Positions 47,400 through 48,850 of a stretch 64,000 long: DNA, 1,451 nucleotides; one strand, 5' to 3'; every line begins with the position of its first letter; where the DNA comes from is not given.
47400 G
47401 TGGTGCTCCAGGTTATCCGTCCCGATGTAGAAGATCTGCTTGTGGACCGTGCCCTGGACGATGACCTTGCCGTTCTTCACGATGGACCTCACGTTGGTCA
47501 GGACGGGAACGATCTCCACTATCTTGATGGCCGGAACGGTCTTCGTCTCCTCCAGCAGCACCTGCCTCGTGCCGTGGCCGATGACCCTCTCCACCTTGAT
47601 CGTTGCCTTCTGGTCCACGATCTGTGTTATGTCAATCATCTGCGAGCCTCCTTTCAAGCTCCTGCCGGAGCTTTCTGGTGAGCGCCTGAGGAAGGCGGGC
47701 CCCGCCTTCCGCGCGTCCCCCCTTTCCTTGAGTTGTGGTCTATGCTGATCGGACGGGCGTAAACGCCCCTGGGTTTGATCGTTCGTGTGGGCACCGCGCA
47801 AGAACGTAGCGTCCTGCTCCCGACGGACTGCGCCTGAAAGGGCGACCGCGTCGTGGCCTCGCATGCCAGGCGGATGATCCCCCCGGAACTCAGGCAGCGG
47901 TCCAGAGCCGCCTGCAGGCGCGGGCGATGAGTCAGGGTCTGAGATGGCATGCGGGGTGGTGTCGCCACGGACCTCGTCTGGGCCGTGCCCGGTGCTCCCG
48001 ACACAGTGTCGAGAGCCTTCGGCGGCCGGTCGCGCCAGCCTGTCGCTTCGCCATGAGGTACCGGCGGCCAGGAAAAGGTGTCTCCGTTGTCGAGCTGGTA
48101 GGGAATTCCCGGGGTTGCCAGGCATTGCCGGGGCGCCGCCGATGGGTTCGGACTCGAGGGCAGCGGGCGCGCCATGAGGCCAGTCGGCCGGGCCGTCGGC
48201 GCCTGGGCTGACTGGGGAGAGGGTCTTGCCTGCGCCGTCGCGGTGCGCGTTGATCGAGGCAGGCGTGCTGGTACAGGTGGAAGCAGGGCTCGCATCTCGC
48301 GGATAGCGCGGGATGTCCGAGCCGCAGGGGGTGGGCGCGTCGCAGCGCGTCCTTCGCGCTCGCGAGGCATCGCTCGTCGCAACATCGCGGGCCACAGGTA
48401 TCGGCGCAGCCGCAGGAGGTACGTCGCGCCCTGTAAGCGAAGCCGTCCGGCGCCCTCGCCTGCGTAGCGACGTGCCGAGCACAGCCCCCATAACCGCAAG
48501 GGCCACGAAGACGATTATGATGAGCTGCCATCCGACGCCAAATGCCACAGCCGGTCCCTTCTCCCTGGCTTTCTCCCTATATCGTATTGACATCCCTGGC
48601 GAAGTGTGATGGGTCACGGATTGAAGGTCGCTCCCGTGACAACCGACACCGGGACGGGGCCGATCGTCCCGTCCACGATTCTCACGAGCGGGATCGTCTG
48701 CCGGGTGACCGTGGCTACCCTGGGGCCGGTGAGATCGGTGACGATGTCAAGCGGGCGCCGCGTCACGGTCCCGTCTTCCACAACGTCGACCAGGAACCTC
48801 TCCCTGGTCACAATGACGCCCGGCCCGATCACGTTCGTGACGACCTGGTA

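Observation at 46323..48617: DUF3794 gene with three near-identical 130-aa repeats and an ambiguous 1-kb in-frame upstream region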

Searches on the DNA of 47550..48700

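Call 84: search_rna_families(source=window, start=47550, end=48700, threshold=evalue, max_evalue=1)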
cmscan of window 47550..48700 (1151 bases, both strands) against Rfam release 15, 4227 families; matches with E-value up to 1: 0.
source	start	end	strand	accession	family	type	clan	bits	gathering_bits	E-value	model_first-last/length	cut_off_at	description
